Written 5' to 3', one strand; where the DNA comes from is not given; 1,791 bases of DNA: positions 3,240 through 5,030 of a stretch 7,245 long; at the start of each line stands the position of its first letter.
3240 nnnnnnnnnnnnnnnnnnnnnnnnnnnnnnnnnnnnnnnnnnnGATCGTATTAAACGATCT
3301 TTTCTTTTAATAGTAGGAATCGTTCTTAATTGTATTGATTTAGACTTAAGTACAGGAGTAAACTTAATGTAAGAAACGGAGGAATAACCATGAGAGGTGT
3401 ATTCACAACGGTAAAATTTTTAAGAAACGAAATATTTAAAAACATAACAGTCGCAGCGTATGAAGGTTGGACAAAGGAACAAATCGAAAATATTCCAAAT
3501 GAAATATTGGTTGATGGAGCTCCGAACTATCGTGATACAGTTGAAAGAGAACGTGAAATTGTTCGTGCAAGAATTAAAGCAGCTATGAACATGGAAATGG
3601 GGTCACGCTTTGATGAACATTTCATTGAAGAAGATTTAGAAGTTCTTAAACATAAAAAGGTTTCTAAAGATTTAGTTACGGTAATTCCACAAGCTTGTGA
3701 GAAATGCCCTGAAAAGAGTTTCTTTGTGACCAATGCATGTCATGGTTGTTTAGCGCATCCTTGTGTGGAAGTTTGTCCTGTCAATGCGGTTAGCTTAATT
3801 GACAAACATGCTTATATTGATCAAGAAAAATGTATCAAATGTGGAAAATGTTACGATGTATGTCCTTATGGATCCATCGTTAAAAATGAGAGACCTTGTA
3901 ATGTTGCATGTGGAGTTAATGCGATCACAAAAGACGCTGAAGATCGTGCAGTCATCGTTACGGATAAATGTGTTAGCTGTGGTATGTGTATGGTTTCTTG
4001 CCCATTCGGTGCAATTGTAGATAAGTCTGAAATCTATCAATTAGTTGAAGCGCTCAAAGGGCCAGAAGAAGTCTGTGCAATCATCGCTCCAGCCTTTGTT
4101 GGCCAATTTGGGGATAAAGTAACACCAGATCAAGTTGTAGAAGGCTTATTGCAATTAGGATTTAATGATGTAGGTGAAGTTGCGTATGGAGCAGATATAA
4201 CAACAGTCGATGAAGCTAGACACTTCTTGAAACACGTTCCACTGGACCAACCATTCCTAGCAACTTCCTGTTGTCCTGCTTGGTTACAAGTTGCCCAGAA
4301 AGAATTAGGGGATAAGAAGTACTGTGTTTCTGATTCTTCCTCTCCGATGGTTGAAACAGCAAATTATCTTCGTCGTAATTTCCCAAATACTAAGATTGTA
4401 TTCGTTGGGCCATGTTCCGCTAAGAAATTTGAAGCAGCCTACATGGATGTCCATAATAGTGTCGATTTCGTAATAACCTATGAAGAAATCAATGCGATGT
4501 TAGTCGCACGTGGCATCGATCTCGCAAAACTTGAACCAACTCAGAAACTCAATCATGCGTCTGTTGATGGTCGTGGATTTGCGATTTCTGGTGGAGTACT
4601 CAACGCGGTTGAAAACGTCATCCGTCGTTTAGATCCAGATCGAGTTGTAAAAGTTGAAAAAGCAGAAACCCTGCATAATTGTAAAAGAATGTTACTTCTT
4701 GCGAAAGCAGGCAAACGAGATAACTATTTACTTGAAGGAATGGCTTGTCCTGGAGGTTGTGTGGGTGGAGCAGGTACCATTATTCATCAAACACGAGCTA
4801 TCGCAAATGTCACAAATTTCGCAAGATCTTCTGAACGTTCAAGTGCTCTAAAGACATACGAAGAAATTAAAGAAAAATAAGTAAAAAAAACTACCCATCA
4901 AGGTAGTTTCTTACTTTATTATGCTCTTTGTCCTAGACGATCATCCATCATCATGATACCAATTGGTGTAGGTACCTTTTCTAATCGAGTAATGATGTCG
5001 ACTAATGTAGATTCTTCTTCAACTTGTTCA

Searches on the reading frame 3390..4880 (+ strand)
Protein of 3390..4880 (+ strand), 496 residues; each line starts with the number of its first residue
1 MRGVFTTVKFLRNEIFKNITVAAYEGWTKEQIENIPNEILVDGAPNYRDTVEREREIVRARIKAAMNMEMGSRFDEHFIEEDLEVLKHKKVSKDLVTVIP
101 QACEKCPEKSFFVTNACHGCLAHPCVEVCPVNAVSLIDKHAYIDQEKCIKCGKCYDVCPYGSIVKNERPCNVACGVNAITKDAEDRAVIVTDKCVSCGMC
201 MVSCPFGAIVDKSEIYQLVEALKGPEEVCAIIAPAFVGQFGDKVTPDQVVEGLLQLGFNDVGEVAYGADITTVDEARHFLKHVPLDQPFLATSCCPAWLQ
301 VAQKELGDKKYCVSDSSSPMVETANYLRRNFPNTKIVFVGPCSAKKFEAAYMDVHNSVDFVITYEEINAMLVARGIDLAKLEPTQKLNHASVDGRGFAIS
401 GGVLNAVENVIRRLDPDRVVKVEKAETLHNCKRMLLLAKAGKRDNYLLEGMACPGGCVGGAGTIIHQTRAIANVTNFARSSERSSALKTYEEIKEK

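Call 3: search_protein_families(library=pfam, proteins=[window:3390-4880:+])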
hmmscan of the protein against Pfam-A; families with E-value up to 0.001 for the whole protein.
window:3390-4880:+ (496 aa): 14 families
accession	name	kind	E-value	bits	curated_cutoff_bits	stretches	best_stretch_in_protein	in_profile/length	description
PF02906.19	Fe_hyd_lg_C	-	5.1e-58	197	22.1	1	227-461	2-245/245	Iron only hydrogenase large subunit, C-terminal domain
PF25160.1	LdpA_Fe-S-bd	-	6e-14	52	27.6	2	122-164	6-44/49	LdpA Fe-S cluster-binding domain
PF00037.32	Fer4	-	3.7e-13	49.1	21.1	2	142-163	2-23/24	4Fe-4S binding domain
PF12837.12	Fer4_6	-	6.3e-13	48.4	25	2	141-163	2-24/24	4Fe-4S binding domain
PF13237.11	Fer4_10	-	1.5e-12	47.6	25.5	2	141-205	2-53/53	4Fe-4S dicluster domain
PF12838.12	Fer4_7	-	1.9e-12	47.9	27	2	117-161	2-51/52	4Fe-4S dicluster domain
PF12797.12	Fer4_2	-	8.2e-11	41.6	24.5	2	140-160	2-22/22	4Fe-4S binding domain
PF13187.11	Fer4_9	-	1.7e-10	41.2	27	1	116-162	1-51/52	4Fe-4S dicluster domain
PF14697.11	Fer4_21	-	2e-10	41.1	35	1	141-209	1-57/59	4Fe-4S dicluster domain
PF13484.11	Fer4_16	-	4.1e-08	34.3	30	0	147-179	1-32/66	4Fe-4S double cluster binding domain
PF13247.11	Fer4_11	-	4.8e-07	30.3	26.2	2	167-214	15-64/100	4Fe-4S dicluster domain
PF13534.11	Fer4_17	-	4e-06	27.7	22.2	1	147-205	1-57/61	4Fe-4S dicluster domain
PF13183.11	Fer4_8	-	4.4e-06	27.6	27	1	146-207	3-67/68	4Fe-4S dicluster domain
PF12800.12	Fer4_4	-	2.4e-05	24.7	24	1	146-161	2-17/17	4Fe-4S binding domain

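Call 5: find_encoding_contigs(protein=window:3390-4880:+, flank=10000, max_places=10)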
Protein window:3390-4880:+ (496 aa): 23 contigs read that carry it; 10 places shown.
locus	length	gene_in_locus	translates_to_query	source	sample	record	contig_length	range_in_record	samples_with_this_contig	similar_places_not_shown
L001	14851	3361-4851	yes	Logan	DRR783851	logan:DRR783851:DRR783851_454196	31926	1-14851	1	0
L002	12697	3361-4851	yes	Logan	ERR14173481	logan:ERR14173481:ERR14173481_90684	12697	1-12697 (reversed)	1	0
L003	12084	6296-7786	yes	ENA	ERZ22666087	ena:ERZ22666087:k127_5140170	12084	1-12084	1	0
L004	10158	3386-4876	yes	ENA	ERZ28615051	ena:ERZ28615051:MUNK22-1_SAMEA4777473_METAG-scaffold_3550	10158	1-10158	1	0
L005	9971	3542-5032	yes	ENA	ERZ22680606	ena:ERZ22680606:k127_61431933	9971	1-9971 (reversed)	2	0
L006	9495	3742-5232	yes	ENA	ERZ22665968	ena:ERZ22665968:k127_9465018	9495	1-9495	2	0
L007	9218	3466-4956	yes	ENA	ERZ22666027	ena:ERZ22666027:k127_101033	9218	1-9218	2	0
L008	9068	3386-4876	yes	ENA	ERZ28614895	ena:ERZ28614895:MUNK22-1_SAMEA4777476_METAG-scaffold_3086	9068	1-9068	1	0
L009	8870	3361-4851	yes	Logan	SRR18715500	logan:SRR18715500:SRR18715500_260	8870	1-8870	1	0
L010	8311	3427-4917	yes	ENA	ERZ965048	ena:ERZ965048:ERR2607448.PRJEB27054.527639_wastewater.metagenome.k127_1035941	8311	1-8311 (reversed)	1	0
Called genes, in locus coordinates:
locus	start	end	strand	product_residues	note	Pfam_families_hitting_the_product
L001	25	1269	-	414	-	PF07995:GSDH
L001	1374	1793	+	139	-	PF03928:HbpS-like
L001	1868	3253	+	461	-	PF01212:Beta_elim_lyase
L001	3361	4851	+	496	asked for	PF13237:Fer4_10 (weak), PF12838:Fer4_7, PF13187:Fer4_9 (weak), PF25160:LdpA_Fe-S-bd (weak), PF12797:Fer4_2 (weak), PF12837:Fer4_6, PF00037:Fer4, PF02906:Fe_hyd_lg_C, +10 more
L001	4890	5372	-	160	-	PF02915:Rubrerythrin (faint), PF00210:Ferritin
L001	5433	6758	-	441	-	PF01554:MatE, PF03023:MurJ (weak), PF01554:MatE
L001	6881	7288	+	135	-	PF00376:MerR, PF13411:MerR_1, PF09278:MerR-DNA-bind (weak)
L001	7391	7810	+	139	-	PF14340:DUF4395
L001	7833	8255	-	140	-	PF00258:Flavodoxin_1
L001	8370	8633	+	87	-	-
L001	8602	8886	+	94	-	PF06961:DUF1294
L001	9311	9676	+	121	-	PF00460:Flg_bb_rod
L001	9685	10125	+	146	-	PF00460:Flg_bb_rod (weak), PF06429:Flg_bbr_C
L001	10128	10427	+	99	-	PF02049:FliE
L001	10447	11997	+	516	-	PF01514:YscJ_FliF, PF08345:YscJ_FliF_C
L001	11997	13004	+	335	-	PF14842:FliG_N, PF14841:FliG_M, PF01706:FliG_C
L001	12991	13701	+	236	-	PF02108:FliH (weak)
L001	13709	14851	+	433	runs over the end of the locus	PF00006:ATP-synt_ab, PF18269:T3SS_ATPase_C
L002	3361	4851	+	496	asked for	PF13237:Fer4_10 (weak), PF12838:Fer4_7, PF13187:Fer4_9 (weak), PF25160:LdpA_Fe-S-bd (weak), PF12797:Fer4_2 (weak), PF12837:Fer4_6, PF00037:Fer4, PF02906:Fe_hyd_lg_C, +10 more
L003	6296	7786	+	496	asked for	PF13237:Fer4_10 (weak), PF12838:Fer4_7, PF13187:Fer4_9 (weak), PF25160:LdpA_Fe-S-bd (weak), PF12797:Fer4_2 (weak), PF12837:Fer4_6, PF00037:Fer4, PF02906:Fe_hyd_lg_C, +10 more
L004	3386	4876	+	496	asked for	PF13237:Fer4_10 (weak), PF12838:Fer4_7, PF13187:Fer4_9 (weak), PF25160:LdpA_Fe-S-bd (weak), PF12797:Fer4_2 (weak), PF12837:Fer4_6, PF00037:Fer4, PF02906:Fe_hyd_lg_C, +10 more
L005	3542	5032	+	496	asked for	PF13237:Fer4_10 (weak), PF12838:Fer4_7, PF13187:Fer4_9 (weak), PF25160:LdpA_Fe-S-bd (weak), PF12797:Fer4_2 (weak), PF12837:Fer4_6, PF00037:Fer4, PF02906:Fe_hyd_lg_C, +10 more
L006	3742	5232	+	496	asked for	PF13237:Fer4_10 (weak), PF12838:Fer4_7, PF13187:Fer4_9 (weak), PF25160:LdpA_Fe-S-bd (weak), PF12797:Fer4_2 (weak), PF12837:Fer4_6, PF00037:Fer4, PF02906:Fe_hyd_lg_C, +10 more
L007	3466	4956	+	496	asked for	PF13237:Fer4_10 (weak), PF12838:Fer4_7, PF13187:Fer4_9 (weak), PF25160:LdpA_Fe-S-bd (weak), PF12797:Fer4_2 (weak), PF12837:Fer4_6, PF00037:Fer4, PF02906:Fe_hyd_lg_C, +10 more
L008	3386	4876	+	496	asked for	PF13237:Fer4_10 (weak), PF12838:Fer4_7, PF13187:Fer4_9 (weak), PF25160:LdpA_Fe-S-bd (weak), PF12797:Fer4_2 (weak), PF12837:Fer4_6, PF00037:Fer4, PF02906:Fe_hyd_lg_C, +10 more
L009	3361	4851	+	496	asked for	PF13237:Fer4_10 (weak), PF12838:Fer4_7, PF13187:Fer4_9 (weak), PF25160:LdpA_Fe-S-bd (weak), PF12797:Fer4_2 (weak), PF12837:Fer4_6, PF00037:Fer4, PF02906:Fe_hyd_lg_C, +10 more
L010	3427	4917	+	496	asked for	PF13237:Fer4_10 (weak), PF12838:Fer4_7, PF13187:Fer4_9 (weak), PF25160:LdpA_Fe-S-bd (weak), PF12797:Fer4_2 (weak), PF12837:Fer4_6, PF00037:Fer4, PF02906:Fe_hyd_lg_C, +10 more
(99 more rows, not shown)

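Call 10: search_protein_families(library=ncbifam, proteins=[L001:6881-7285:+, window:3390-4880:+, L001:7391-7810:+])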
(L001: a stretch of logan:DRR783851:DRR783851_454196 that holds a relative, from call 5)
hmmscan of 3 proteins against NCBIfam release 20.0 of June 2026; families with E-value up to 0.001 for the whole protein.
L001:6881-7285:+ (135 aa): 13 families
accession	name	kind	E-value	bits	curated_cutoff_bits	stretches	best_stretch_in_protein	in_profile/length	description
NF041849.1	trans_regNmlR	equivalog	5.3e-39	132.9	175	1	1-115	1-115/117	stress response transcriptional regulator NmlR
NF007069.0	PRK09514.1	equivalog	1.2e-13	51.3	143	1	3-104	4-106/141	Zn(2+)-responsive transcriptional regulator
TIGR02044.1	CueR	equivalog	1.2e-13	51.2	147.4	1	1-109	1-109/127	Cu(I)-responsive transcriptional regulator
TIGR02051.1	MerR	equivalog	4.8e-13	49.5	150.85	1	2-111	1-108/124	mercury resistance transcriptional regulator MerR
TIGR02043.1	ZntR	equivalog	5.5e-12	46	167.95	1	2-102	3-104/131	Zn(2+)-responsive transcriptional regulator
TIGR02047.1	CadR-PbrR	equivalog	7e-10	39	151.45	1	1-105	1-105/127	Cd(II)/Pb(II)-responsive transcriptional regulator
NF053782.1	ChlnTransRegdde3219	equivalog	5.8e-08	32.6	450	1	3-122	9-122/278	choline utilization transcriptional activator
NF010315.0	PRK13752.1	subfamily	7.1e-08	32.6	261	1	11-98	18-103/144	mercury resistance transcriptional regulator MerR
NF047375.1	HeatShock_HspR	equivalog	2e-07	30.9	105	1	3-78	6-81/92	heat shock protein transcriptional repressor HspR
NF007590.0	PRK10227.1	equivalog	4.7e-07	29.9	244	1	1-105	1-105/135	Cu(I)-responsive transcriptional regulator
TIGR01950.1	SoxR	equivalog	1.9e-06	27.7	116.9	1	1-107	2-108/142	redox-sensitive transcriptional activator SoxR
NF052513.1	TransRegCarH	equivalog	5.7e-05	22.5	400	1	2-58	8-64/274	HTH-type transcriptional repressor CarH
NF050798.1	TF_FtsR_Actino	equivalog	0.00014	22.1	150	1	11-86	16-88/223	transcriptional regulator FtsR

window:3390-4880:+ (496 aa): 67 families (the best 25 are shown)
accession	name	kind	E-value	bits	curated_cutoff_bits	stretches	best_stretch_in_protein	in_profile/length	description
TIGR04105.1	FeFe_hydrog_B1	subfamily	8.9e-171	568.6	450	1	6-466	3-461/462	monomeric [FeFe] hydrogenase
TIGR02512.1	FeFe_hydrog_A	subfamily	5.2e-45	153.9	405.95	2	143-412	4-294/375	[FeFe] hydrogenase, group A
NF040763.1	FeFe_hydrog_A6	exception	8e-45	153.3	765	2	142-407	141-427/571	NADH-dependent [FeFe] hydrogenase, group A6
NF040762.1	Hydr_FeFe_Clost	exception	1.2e-31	110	900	1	141-407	139-426/572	ferredoxin hydrogenase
NF058577.1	FdxA_fam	equivalog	7.9e-18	64.4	65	3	111-161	3-51/52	4Fe-4S ferredoxin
NF045874.1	Vhu_polyferre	exception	7.1e-14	51.3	600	2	105-164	118-175/381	F420-non-reducing hydrogenase associated-polyferredoxin VhuB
NF038196.1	ferrodoxin_EFR1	subfamily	7.5e-13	49.1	75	1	85-165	155-231/242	EFR1 family ferrodoxin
NF045490.1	FdxA_Protbact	equivalog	6.4e-12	45.6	135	1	110-167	2-59/104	ferredoxin FdxA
NF045992.1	CircClkLdpA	equivalog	9.9e-12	44.6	450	2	167-218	110-161/360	circadian clock protein LdpA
NF038355.1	FDH3_beta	equivalog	3.2e-11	43.6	240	2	108-162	47-100/180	formate dehydrogenase FDH3 subunit beta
NF009451.0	PRK12809.1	equivalog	4.2e-11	41.9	1154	2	115-163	54-102/639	formate-dependent uric acid utilization protein YgfT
NF009408.0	PRK12769.1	equivalog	4.2e-11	41.7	1003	2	116-163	55-102/659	formate-dependent uric acid utilization protein AegA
TIGR02700.1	flavo_MJ0208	hypoth_equivalog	2.1e-10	40.3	251.35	1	115-165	148-196/234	dihydromethanopterin reductase (acceptor)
NF045480.1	FdxA_Actino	equivalog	5.2e-10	39.5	125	1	111-165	3-57/107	ferredoxin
NF007658.0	PRK10330.1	equivalog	7e-10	38.7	260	1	115-163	56-104/181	electron transport protein HydN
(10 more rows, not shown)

L001:7391-7810:+ (139 aa): 0 families

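Call 14: find_related_loci(query=window:3390-4880:+, collection=genome_contigs, flank=6000)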
Query window:3390-4880:+ (496 aa) in genome_contigs; peptide patterns used: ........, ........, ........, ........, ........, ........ (x = any residue, [..] = any of these).
600 stretches matched a pattern (row limit reached: there are more); 573 encode a relative of the query (tblastn E <= 1e-3); the best 80 are kept; 80 distinct loci.
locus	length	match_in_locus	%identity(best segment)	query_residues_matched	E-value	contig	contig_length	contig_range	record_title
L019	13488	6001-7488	82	1-496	0e+0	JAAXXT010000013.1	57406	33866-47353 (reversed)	MAG: Erysipelotrichaceae bacterium isolate W9_Combined_metabat2_129 W9_Combined_metabat2_129_NODE_310, whole genome shot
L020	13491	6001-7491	65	1-496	0e+0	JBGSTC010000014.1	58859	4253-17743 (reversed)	MAG: Erysipelotrichaceae bacterium isolate JTS-AC397 k141_2050231, whole genome shotgun sequence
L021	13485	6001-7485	48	1-493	4e-156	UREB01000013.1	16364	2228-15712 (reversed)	uncultured Clostridiales bacterium isolate UMGS913 genome assembly, contig: NODE_1253_length_16364_cov_5.433442, whole g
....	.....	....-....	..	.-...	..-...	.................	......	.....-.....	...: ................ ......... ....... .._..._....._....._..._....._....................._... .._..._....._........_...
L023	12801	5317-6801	47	1-493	3e-153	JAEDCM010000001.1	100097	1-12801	MAG: Anaeroplasmataceae bacterium isolate MAG006 NODE_70_length_100097_cov_13.320086, whole genome shotgun sequence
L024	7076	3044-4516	48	1-489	5e-153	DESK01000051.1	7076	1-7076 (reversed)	MAG TPA_asm: Lachnospiraceae bacterium UBA3316 UBA3316_contig_8119, whole genome shotgun sequence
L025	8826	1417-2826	50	1-468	7e-153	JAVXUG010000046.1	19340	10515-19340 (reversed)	MAG: Ruthenibacterium sp. isolate CGS6M4-bin71 NODE_2934_length_19340_cov_7.336064, whole genome shotgun sequence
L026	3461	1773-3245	48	1-489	1e-159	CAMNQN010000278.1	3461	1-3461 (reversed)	MAG: uncultured Lachnospiraceae bacterium isolate SRR19792994_bin.31_metawrap_v1.3_MAG genome assembly, contig: ERZ12290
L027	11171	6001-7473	47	1-489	4e-152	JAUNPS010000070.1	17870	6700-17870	MAG: Eubacteriales bacterium isolate S36M_St_38 NODE_1858_length_17870_cov_27.935616, whole genome shotgun sequence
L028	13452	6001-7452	48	1-482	6e-152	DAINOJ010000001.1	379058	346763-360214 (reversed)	MAG TPA_asm: Bacillota bacterium isolate CTOTU7615 NODE_28_length_379058_cov_11.847690, whole genome shotgun sequence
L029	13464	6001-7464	46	1-486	3e-151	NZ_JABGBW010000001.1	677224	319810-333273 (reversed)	Peptostreptococcus canis strain DSM 27025 Scaffold1, whole genome shotgun sequence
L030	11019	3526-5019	49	1-494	3e-151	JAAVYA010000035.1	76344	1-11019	MAG: Lachnospiraceae bacterium isolate ABMPRH_302_1 k141_1047621, whole genome shotgun sequence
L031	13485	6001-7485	46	1-492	6e-151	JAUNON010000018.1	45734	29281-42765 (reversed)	MAG: Lachnospiraceae bacterium isolate S34M_St_54 NODE_271_length_45734_cov_10.388537, whole genome shotgun sequence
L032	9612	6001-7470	48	1-486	1e-150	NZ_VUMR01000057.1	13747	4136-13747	Holdemanella porci strain LKV-472-APC-3 seq57, whole genome shotgun sequence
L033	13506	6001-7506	48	1-496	4e-150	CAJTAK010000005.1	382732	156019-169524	Clostridia bacterium isolate A46_38.BP.DSS genome assembly, contig: MGBC000058.5, whole genome shotgun sequence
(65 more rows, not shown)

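Call 19: find_homologous_proteins(query=L001:6881-7285:+, max_evalue=1e-20)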
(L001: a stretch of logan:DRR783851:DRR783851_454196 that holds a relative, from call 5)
Query L001:6881-7285:+ (135 aa): 5859 proteins with E <= 1e-20 among 6036 candidates; the best 120 are listed.
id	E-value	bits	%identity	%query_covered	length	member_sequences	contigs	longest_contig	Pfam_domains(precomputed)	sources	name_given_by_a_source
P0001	5.9e-79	280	99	100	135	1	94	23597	PF00376.30,PF13411.13,PF09278.18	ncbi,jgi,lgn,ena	jgi:DNA-binding transcriptional MerR regulator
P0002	1.0e-78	279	99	100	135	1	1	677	PF00376.30,PF13411.13,PF09278.18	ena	-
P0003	2.1e-78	278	99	100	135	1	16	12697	PF00376.30,PF13411.13,PF09278.18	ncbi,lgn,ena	-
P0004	2.7e-78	278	99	100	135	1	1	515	PF00376.30,PF13411.13,PF09278.18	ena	-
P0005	3.1e-78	278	99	100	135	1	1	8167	PF00376.30,PF13411.13,PF09278.18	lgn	-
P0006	4.6e-78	277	98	100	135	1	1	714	PF00376.30,PF13411.13,PF09278.18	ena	-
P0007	5.8e-78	277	99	100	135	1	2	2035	PF00376.30,PF13411.13,PF09278.18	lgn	-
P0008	1.4e-76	272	98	100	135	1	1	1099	PF00376.30,PF13411.13,PF09278.18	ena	-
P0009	2.9e-76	271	96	100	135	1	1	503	PF00376.30,PF13411.13,PF09278.18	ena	-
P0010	1.1e-74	266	95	100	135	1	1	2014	PF00376.30,PF13411.13,PF09278.18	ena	-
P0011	5.8e-65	235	82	100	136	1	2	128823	PF00376.30,PF13411.13,PF09278.18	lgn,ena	-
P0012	6.9e-65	235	79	100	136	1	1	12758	PF00376.30,PF13411.13,PF09278.18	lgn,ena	-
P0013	9.5e-65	234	79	100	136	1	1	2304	PF00376.30,PF13411.13,PF09278.18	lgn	-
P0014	1.1e-64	234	81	100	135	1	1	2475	PF00376.30,PF13411.13,PF09278.18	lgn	-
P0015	1.3e-64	234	82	100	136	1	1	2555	PF00376.30,PF13411.13,PF09278.18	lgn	-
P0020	9.1e-64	231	81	100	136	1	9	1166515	PF00376.30,PF13411.13,PF09278.18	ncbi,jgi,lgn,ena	-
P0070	1.2e-58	214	77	100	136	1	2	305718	PF00376.30,PF13411.13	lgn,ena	-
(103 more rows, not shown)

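Call 20: find_encoding_contigs(protein=P0020, flank=10000, max_places=3)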
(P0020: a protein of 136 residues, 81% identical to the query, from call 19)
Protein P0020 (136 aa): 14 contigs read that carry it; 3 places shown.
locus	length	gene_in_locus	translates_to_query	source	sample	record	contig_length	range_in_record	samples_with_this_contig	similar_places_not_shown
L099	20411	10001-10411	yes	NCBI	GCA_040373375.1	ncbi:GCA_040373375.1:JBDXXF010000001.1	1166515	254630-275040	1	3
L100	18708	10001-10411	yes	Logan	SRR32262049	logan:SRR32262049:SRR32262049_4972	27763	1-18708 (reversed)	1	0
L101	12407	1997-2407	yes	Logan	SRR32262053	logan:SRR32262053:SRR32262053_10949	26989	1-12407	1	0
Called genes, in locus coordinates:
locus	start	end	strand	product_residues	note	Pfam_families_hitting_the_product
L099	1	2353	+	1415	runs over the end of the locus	PF08447:PAS_3, PF00989:PAS, PF13426:PAS_9 (weak), PF08447:PAS_3, PF00990:GGDEF, PF00563:EAL, PF01814:Hemerythrin, PF08447:PAS_3, +6 more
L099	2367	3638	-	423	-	PF07995:GSDH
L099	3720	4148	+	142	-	PF03928:HbpS-like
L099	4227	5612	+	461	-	PF01212:Beta_elim_lyase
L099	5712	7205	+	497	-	PF13237:Fer4_10 (weak), PF12838:Fer4_7 (weak), PF13187:Fer4_9 (weak), PF25160:LdpA_Fe-S-bd (weak), PF12837:Fer4_6, PF00037:Fer4, PF00037:Fer4, PF02906:Fe_hyd_lg_C, +10 more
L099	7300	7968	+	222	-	PF08713:DNA_alkylation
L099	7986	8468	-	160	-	PF02915:Rubrerythrin (weak), PF00210:Ferritin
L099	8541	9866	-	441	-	PF01554:MatE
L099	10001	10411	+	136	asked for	PF00376:MerR, PF13411:MerR_1, PF09278:MerR-DNA-bind (weak)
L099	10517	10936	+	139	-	PF14340:DUF4395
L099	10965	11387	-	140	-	PF00258:Flavodoxin_1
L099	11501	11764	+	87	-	-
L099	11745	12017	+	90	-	PF06961:DUF1294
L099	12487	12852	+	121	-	PF00460:Flg_bb_rod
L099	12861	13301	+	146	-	PF00460:Flg_bb_rod (weak), PF06429:Flg_bbr_C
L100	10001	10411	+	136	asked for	PF00376:MerR, PF13411:MerR_1, PF09278:MerR-DNA-bind (weak)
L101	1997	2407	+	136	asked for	PF00376:MerR, PF13411:MerR_1, PF09278:MerR-DNA-bind (weak)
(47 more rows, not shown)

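Call 21: find_encoding_contigs(protein=P0011, flank=10000, max_places=2)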
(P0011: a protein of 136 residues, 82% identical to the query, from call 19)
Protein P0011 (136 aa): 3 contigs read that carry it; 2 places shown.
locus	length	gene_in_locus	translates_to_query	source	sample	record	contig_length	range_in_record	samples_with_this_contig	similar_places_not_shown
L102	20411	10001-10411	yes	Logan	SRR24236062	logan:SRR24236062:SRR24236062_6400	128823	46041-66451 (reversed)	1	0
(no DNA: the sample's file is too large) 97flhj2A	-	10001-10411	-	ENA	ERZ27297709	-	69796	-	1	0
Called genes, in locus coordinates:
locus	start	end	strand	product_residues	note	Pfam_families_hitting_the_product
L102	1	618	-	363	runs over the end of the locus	PF00266:Aminotran_5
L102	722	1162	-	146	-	-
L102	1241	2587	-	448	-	PF02812:ELFV_dehydrog_N, PF00208:ELFV_dehydrog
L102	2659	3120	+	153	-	PF00583:Acetyltransf_1, PF13673:Acetyltransf_10 (weak), PF13508:Acetyltransf_7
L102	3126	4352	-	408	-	PF07995:GSDH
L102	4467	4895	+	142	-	PF03928:HbpS-like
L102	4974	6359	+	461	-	PF01212:Beta_elim_lyase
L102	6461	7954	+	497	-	PF13237:Fer4_10 (weak), PF12838:Fer4_7 (weak), PF13187:Fer4_9 (weak), PF25160:LdpA_Fe-S-bd (weak), PF12797:Fer4_2 (weak), PF12837:Fer4_6, PF00037:Fer4, PF02906:Fe_hyd_lg_C, +9 more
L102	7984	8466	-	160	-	PF02915:Rubrerythrin (weak), PF00210:Ferritin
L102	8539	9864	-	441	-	PF01554:MatE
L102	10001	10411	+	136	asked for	PF00376:MerR, PF13411:MerR_1, PF09278:MerR-DNA-bind (weak)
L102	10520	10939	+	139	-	PF14340:DUF4395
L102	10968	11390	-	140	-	PF00258:Flavodoxin_1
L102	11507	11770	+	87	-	-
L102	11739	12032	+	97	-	PF06961:DUF1294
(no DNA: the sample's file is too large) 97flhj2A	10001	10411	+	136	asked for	PF00376:MerR, PF13411:MerR_1, PF09278:MerR-DNA-bind (weak)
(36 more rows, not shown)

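Call 22: find_encoding_contigs(protein=P0070, flank=10000, max_places=2)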
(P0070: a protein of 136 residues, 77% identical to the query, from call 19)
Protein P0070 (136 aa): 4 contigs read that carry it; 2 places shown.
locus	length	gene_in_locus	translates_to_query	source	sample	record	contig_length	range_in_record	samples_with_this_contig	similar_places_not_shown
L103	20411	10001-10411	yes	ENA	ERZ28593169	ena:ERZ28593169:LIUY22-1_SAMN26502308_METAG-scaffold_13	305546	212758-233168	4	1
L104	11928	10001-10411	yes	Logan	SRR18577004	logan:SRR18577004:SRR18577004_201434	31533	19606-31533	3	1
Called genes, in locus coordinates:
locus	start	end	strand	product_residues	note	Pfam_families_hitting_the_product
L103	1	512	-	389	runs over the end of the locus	PF00389:2-Hacid_dh, PF02826:2-Hacid_dh_C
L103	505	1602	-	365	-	PF00266:Aminotran_5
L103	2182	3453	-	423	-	-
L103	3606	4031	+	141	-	PF03928:HbpS-like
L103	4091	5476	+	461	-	PF01212:Beta_elim_lyase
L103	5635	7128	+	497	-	PF13237:Fer4_10 (weak), PF12838:Fer4_7 (weak), PF13187:Fer4_9 (weak), PF25160:LdpA_Fe-S-bd (weak), PF12797:Fer4_2 (weak), PF00037:Fer4, PF00037:Fer4, PF02906:Fe_hyd_lg_C, +10 more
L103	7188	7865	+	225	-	PF08713:DNA_alkylation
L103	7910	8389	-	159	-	PF00210:Ferritin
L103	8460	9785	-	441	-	PF01554:MatE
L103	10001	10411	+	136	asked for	PF00376:MerR, PF13411:MerR_1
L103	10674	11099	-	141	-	PF00258:Flavodoxin_1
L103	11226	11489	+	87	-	-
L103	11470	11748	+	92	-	PF06961:DUF1294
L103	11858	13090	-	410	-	PF13424:TPR_12 (weak)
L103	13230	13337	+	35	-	-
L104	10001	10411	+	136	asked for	PF00376:MerR, PF13411:MerR_1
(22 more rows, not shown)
